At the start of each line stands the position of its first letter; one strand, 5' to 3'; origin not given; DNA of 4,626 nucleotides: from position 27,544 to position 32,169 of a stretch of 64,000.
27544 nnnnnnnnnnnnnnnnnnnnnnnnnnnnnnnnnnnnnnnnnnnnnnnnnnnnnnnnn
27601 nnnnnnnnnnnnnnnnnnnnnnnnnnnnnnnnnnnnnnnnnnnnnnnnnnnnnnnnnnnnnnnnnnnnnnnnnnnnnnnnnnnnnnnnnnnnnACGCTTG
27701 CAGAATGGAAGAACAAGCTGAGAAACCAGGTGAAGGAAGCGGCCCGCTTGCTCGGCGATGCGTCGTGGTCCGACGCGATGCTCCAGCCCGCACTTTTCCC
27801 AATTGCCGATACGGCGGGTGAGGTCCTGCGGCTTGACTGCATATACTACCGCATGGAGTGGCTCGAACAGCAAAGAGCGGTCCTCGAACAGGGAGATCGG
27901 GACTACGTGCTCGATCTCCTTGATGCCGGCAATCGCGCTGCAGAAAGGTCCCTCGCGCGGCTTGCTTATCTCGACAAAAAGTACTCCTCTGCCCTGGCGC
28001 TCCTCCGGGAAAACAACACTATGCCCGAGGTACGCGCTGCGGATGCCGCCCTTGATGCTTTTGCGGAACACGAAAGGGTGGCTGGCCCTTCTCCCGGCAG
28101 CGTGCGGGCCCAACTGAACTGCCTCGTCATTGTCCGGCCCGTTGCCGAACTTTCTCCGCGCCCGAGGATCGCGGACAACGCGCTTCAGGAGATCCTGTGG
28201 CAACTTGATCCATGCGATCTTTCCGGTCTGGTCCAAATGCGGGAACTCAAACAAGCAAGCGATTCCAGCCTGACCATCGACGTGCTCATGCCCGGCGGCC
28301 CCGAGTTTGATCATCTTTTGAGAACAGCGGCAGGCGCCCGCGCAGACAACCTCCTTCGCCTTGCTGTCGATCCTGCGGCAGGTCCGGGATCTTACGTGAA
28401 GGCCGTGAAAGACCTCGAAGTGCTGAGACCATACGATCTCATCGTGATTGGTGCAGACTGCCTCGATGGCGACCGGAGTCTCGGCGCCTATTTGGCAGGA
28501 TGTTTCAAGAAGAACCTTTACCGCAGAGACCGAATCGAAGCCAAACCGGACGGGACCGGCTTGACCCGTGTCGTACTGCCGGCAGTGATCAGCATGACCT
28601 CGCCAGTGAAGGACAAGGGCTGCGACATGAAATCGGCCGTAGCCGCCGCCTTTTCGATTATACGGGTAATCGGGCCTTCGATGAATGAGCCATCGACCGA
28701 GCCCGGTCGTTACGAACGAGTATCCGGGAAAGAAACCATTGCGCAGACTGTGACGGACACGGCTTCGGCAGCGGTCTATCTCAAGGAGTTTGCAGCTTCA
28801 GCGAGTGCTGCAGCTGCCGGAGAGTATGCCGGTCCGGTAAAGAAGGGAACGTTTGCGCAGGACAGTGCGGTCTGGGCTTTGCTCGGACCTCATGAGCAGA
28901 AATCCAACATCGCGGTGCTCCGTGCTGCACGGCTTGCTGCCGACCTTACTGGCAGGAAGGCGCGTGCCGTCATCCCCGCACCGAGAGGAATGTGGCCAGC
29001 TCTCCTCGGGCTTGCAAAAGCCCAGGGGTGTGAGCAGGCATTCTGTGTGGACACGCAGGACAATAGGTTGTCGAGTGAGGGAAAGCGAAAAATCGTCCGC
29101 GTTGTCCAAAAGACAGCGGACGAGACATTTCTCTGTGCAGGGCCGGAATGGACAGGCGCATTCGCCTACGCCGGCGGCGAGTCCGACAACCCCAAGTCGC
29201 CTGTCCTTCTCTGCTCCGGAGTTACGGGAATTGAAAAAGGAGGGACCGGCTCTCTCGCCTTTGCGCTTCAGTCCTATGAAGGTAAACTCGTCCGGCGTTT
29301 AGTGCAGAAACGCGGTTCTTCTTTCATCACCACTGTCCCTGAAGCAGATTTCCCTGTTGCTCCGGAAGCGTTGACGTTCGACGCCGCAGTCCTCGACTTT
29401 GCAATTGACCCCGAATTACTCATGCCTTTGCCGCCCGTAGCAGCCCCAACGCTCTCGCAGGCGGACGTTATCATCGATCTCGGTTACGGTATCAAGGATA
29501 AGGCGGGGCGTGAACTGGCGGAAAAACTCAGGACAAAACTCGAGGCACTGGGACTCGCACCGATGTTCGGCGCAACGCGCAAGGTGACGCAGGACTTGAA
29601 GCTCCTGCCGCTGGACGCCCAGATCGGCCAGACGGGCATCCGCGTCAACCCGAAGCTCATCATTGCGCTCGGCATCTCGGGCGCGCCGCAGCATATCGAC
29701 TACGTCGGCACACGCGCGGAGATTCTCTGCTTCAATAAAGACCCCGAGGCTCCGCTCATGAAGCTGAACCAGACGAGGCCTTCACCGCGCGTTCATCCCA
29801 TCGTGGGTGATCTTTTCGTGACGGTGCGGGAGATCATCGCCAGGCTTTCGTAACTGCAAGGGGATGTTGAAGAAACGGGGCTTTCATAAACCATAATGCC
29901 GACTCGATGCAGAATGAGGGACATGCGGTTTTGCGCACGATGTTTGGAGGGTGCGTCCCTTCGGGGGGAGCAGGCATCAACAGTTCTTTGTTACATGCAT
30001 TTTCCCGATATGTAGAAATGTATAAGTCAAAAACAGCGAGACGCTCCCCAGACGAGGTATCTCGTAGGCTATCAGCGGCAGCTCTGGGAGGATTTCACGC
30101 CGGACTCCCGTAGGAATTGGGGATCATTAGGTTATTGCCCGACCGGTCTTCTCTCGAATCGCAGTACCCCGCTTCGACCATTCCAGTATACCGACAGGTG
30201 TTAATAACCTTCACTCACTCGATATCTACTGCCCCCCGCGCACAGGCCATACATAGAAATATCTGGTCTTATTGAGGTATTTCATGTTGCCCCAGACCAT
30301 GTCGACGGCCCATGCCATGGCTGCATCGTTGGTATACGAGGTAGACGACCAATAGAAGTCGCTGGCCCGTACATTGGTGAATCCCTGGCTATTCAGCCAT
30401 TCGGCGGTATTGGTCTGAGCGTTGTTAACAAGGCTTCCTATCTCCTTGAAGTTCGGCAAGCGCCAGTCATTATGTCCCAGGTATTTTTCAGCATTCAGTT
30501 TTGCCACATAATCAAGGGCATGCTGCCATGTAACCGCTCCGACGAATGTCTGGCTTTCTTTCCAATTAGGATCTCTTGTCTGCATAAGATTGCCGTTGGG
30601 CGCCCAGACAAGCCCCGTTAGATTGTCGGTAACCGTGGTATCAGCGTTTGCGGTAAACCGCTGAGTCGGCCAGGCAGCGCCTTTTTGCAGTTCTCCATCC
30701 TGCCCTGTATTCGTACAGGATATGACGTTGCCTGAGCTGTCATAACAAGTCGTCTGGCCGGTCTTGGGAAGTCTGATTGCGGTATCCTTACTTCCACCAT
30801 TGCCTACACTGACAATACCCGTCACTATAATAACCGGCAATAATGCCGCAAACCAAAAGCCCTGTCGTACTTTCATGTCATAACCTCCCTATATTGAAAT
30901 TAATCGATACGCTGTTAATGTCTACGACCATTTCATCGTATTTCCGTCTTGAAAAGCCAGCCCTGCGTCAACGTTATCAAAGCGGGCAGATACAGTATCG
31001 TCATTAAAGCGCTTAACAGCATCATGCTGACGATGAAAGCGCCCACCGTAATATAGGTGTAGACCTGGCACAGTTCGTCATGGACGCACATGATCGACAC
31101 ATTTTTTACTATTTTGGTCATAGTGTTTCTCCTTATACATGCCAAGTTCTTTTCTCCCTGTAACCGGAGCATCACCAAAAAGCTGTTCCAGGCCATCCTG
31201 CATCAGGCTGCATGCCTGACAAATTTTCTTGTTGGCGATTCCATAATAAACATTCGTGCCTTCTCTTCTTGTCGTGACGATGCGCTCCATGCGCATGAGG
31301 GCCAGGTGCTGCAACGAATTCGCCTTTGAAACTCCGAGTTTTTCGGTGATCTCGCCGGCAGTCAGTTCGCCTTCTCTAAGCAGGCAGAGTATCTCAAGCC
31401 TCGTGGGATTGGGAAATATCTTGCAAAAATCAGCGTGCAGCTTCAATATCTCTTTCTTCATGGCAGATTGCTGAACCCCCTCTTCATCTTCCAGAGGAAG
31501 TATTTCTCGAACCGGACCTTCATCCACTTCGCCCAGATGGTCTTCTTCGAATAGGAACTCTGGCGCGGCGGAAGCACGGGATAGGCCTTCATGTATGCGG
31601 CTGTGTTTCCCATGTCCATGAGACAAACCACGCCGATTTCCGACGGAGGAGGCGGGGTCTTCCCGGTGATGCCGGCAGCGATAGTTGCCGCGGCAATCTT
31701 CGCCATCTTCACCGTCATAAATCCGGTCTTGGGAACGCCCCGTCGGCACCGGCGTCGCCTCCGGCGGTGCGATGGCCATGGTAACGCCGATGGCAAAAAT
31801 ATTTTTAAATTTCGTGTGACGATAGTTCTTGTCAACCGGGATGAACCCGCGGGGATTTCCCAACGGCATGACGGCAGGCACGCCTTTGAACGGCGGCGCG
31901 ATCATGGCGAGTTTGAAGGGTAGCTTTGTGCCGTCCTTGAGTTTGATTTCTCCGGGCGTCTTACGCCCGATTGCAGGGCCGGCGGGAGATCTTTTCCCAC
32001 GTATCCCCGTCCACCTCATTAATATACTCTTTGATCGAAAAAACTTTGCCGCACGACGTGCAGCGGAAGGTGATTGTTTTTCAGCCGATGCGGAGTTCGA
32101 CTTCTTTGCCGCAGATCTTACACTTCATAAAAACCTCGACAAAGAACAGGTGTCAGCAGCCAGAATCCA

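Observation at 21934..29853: Single 2,639-aa polypeptide fusing FixC, FixX, two ACAD-like domains, EtfB and EtfA: a whole acyl-CoA-to-quinone electron-transfer chain in one gene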

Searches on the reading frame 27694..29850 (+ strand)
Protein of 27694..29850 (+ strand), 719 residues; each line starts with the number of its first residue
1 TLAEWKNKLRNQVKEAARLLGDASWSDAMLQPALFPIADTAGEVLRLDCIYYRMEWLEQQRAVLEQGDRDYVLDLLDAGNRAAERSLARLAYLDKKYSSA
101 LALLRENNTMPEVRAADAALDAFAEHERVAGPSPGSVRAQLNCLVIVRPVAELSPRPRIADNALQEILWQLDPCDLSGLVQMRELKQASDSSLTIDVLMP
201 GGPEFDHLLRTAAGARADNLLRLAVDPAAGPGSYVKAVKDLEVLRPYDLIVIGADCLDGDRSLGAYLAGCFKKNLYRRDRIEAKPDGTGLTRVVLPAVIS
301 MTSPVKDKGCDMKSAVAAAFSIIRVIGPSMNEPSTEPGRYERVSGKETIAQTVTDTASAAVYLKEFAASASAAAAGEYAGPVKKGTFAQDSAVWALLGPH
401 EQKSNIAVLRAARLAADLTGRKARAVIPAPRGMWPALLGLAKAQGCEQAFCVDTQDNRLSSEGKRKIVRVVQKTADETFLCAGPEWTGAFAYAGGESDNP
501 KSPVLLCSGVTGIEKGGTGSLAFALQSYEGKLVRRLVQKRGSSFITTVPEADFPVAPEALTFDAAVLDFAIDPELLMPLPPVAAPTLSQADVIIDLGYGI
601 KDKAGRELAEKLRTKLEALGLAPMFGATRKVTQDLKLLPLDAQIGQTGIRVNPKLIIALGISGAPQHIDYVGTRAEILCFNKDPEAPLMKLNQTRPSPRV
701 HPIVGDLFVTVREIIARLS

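Call 21: search_solved_structures(query=A2, max_evalue=1, show_alignments=2)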
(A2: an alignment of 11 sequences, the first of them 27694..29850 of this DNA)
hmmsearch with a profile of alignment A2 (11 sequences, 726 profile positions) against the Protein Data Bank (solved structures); distinct sequences matched with E-value up to 1: 26.
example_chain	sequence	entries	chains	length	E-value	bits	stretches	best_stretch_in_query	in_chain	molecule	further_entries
6fah_A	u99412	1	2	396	4e-30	108.5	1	395-725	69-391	Caffeyl-CoA reductase-Etf complex subunit CarE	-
7koe_B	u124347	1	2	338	1.4e-25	93.4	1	411-726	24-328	Electron transfer flavoprotein, alpha subunit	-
5ol2_A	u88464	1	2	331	4.9e-25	91.7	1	400-725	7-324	Electron transfer flavoprotein large subunit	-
1efp_A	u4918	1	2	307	1.7e-24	89.9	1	414-723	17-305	PROTEIN (ELECTRON TRANSFER FLAVOPROTEIN)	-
1t9g_R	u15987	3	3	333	7.7e-24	87.7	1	400-725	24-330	Electron transfer flavoprotein alpha-subunit, mitochondrial | Electron transfer flavoprotein alpha-subunit, mitochondrial precursor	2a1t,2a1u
1efv_A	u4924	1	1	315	8e-24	87.7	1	403-725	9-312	ELECTRON TRANSFER FLAVOPROTEIN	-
7qh2_A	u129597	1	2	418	4.5e-22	81.9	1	411-725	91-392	Lactate dehydrogenase (NAD(+),ferredoxin) subunit LctC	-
1efv_B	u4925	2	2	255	9.5e-21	77.5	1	136-353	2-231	ELECTRON TRANSFER FLAVOPROTEIN | Electron transfer flavoprotein beta-subunit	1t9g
2a1t_S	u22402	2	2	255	1.1e-20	77.3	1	136-353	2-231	Electron transfer flavoprotein beta-subunit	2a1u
4kpu_A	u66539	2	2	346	1.1e-20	77.2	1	393-698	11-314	Electron transfer flavoprotein alpha subunit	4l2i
1o94_C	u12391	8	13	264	2e-18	69.9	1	164-334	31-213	ELECTRON TRANSFER FLAVOPROTEIN BETA-SUBUNIT | ELECTRON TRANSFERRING FLAVOPROTEIN BETA-SUBUNIT | Electron transfer flavoprotein subunit beta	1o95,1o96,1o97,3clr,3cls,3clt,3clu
4kpu_B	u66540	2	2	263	4.4e-18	68.7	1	139-341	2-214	Electron transfer flavoprotein alpha/beta-subunit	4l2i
5ow0_A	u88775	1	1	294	6.4e-17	64.9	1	520-726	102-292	Electron transfer flavoprotein, alpha subunit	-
5ow0_B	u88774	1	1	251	3.7e-16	62.3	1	171-371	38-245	Electron transfer flavoprotein, beta subunit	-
1efp_B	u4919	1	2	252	8.2e-16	61.2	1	139-355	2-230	PROTEIN (ELECTRON TRANSFER FLAVOPROTEIN)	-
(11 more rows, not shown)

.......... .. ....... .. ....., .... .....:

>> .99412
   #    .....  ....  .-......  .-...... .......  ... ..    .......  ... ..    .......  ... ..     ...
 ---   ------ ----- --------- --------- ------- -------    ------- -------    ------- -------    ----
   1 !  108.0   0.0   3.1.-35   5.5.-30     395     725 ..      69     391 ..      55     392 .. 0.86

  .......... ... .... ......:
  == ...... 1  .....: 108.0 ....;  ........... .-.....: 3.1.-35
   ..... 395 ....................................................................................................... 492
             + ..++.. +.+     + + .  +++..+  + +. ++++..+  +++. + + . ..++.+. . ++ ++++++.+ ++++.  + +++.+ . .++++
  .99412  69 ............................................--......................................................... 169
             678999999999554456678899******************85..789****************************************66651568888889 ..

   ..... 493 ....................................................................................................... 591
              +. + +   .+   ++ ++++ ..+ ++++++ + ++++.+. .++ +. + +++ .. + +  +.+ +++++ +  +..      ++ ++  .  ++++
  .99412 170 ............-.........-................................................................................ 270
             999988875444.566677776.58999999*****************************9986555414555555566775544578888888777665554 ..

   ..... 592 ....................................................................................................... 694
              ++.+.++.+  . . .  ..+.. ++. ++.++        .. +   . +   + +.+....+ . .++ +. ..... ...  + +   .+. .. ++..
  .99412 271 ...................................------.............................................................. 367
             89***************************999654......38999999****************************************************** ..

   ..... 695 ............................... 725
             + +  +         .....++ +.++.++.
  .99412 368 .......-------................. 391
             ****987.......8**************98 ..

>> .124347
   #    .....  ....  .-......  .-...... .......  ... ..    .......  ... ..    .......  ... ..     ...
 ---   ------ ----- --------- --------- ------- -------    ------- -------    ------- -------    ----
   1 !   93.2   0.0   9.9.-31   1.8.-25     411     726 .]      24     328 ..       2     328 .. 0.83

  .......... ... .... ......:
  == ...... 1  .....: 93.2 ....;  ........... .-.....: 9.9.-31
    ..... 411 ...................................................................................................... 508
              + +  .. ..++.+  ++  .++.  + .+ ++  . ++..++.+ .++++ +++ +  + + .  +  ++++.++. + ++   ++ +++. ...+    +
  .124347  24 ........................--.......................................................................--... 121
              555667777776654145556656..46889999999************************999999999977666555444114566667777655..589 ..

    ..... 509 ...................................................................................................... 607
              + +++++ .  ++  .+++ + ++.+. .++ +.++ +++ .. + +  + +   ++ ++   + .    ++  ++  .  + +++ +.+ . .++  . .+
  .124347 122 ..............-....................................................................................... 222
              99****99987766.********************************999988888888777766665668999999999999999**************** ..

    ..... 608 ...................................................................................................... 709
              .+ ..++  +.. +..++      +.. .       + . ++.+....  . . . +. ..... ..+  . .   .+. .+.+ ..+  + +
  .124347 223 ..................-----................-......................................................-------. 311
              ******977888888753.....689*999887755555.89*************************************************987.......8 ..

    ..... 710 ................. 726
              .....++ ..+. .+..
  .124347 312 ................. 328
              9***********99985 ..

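Call 30: predict_structure(alignment_id=A2)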
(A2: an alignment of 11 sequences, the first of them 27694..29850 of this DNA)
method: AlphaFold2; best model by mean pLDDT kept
length: 719 residues; sequences in the alignment: 11
mean_pLDDT: 83.6   pTM: 0.69
mean pLDDT of the five models: 83.6, 82.5, 80.4, 79.4, 75.6
residues with pLDDT >= 90: 288; 70-90: 338; 50-70: 63; < 50: 30
segments of 3 or more residues with pLDDT < 50: 107-129, 329-333
pLDDT, mean of each block of 10 residues (from residue 1): 90 82 65 81 93 91 83 88 92 87 61 42 41 78 94 80 84 92 88 92 87 74 81 85 91 90 92 92 89 93 79 73 73 60 62 90 85 78 88 92 89 93 94 93 94 92 92 88 93 84 84 82 86 83 88 83 89 87 76 89 90 91 87 83 77 86 64 80 86 78 92 92
secondary structure, 60 per line:
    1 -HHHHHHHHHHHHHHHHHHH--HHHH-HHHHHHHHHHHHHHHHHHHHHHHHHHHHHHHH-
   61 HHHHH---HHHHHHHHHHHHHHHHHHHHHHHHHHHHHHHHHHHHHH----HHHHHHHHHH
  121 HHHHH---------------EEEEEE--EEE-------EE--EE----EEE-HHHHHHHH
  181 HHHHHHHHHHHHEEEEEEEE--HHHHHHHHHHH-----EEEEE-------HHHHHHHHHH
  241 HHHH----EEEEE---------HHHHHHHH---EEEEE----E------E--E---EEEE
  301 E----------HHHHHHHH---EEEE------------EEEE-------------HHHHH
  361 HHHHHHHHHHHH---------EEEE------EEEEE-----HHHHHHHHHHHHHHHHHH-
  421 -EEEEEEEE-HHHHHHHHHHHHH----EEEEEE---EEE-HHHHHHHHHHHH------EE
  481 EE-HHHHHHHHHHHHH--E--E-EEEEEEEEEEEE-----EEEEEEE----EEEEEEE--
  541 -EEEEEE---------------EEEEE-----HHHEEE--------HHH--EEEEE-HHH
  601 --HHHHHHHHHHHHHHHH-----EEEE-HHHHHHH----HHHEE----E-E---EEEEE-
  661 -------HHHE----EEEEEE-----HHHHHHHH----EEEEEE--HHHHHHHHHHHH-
elements in order (helices of 4 or more, strands of 3 or more residues): H2-20 H23-26 H28-59 H61-65 H69-106 H111-125 E141-146 E149-151 E169-171 H173-192 E193-200 H203-213 E219-223 H231-244 E249-253 H263-270 E274-278 E297-301 H312-319 E323-326 E339-342 H356-372 E382-385 E392-396 H402-419 E422-429 H431-443 E448-453 E457-459 H461-472 E479-482 H484-496 E504-515 E521-527 E532-538 E542-547 E563-567 E576-578 E592-596 H603-618 E624-627 H629-635 E655-659 E676-681 H687-694 E699-704 H707-718

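Call 33: fold_search(model_id=the predicted structure, library=pdb)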
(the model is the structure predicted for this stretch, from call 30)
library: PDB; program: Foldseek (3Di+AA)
matches with E <= 10: 680; with E <= 0.001: 44
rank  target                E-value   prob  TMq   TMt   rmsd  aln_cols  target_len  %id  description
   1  9a4x_B                1.1e-14  1.00  0.34  0.66   5.6       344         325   21  Integrative model of ETFB-ETFA by crosslinking MS and deep learning (released 2024-09-18)
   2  4kpu_A                8.1e-14  1.00  0.32  0.59   7.1       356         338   19  Electron transferring flavoprotein of Acidaminococcus fermentans: Towards a mechanism of flavin-based electron bifurca (released 2014-01-15)
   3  7qh2_A                9.5e-14  1.00  0.34  0.65   7.1       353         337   18  Cryo-EM structure of Ldh-EtfAB complex from Acetobacterium woodii (released 2022-06-29)
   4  5ol2_A                2.1e-13  1.00  0.33  0.63   6.1       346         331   22  The electron transferring flavoprotein/butyryl-CoA dehydrogenase complex from Clostridium difficile (released 2017-11-29)
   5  6fah_A                7.2e-13  1.00  0.33  0.55   6.3       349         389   19  Molecular basis of the flavin-based electron-bifurcating caffeyl-CoA reductase reaction (released 2018-01-24)
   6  1efp_A                8.5e-13  1.00  0.31  0.63   6.0       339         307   23  ELECTRON TRANSFER FLAVOPROTEIN (ETF) FROM PARACOCCUS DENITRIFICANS (released 1999-08-09)
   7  2a1u_A                1.1e-12  1.00  0.32  0.63   6.1       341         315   23  Crystal structure of the human ETF E165betaA mutant (released 2005-07-05)
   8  7koe_B                1.2e-12  1.00  0.37  0.72   4.9       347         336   21  Electron bifurcating flavoprotein Fix/EtfABCX (released 2021-01-20)
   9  6fah_E                2.0e-12  1.00  0.33  0.54   6.4       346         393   19  Molecular basis of the flavin-based electron-bifurcating caffeyl-CoA reductase reaction (released 2018-01-24)
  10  2a1t_R                2.5e-12  1.00  0.32  0.63   6.2       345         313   23  Structure of the human MCAD:ETF E165betaA complex (released 2005-07-05)
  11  1efv_A                3.3e-12  1.00  0.32  0.63   6.2       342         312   23  THREE-DIMENSIONAL STRUCTURE OF HUMAN ELECTRON TRANSFER FLAVOPROTEIN TO 2.1 A RESOLUTION (released 1997-12-03)
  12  1o96_Z                2.2e-11  1.00  0.26  0.51   9.4       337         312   17  Structure of electron transferring flavoprotein for Methylophilus methylotrophus. (released 2003-02-06)
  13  3clu_D                2.5e-11  1.00  0.26  0.50   9.0       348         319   17  Crystal structure of the R236K mutant from Methylophilus methylotrophus ETF (released 2008-04-08)
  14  1o97_D                5.7e-11  1.00  0.26  0.51   9.3       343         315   17  Structure of electron transferring flavoprotein from Methylophilus methylotrophus, recognition loop removed by limited (released 2003-02-06)
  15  1o96_B                1.1e-10  1.00  0.26  0.52   9.3       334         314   18  Structure of electron transferring flavoprotein for Methylophilus methylotrophus. (released 2003-02-06)
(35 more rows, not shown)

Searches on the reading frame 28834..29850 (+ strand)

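Call 9: search_protein_families(library=pfam, proteins=[window:28834-29850:+], max_evalue=1)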
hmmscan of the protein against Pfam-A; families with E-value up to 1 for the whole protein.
window:28834-29850:+ (339 aa): 2 families
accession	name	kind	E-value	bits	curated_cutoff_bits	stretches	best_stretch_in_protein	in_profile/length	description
PF00766.25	ETF_alpha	-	2e-18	66.6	27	1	207-288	2-77/81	Electron transfer flavoprotein FAD-binding domain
PF17203.10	sCache_3_2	-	0.026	15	28.4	1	27-126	10-113/140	Single cache domain 3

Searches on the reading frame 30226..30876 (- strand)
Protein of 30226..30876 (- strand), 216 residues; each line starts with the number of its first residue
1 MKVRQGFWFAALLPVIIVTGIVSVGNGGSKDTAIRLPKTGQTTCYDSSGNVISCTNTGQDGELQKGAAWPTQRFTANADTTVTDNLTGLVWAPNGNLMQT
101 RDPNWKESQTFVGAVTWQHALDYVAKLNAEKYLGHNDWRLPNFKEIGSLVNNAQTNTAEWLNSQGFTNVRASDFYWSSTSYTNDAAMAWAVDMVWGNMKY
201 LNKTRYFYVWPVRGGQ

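Call 13: search_protein_families(library=pfam, proteins=[window:30226-30876:-], max_evalue=0.001)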
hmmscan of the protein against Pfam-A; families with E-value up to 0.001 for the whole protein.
window:30226-30876:- (216 aa): 1 family
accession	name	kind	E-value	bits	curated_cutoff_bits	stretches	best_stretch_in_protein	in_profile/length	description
PF07603.17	Lcl_C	-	2e-29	102.7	34.9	1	81-213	2-117/117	Lcl C-terminal domain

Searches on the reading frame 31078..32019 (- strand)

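Call 13: search_protein_families(library=pfam, proteins=[window:31078-32019:-], max_evalue=0.001)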
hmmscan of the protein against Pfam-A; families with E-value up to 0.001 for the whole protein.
window:31078-32019:- (313 aa): 2 families
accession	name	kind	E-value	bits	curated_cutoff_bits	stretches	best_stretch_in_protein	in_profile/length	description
PF01022.26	HTH_5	-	8.5e-12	45.2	22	1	204-249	1-46/47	Bacterial regulatory protein, arsR family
PF12840.13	HTH_20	-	4.8e-07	30.1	27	1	204-243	3-43/51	Helix-turn-helix domain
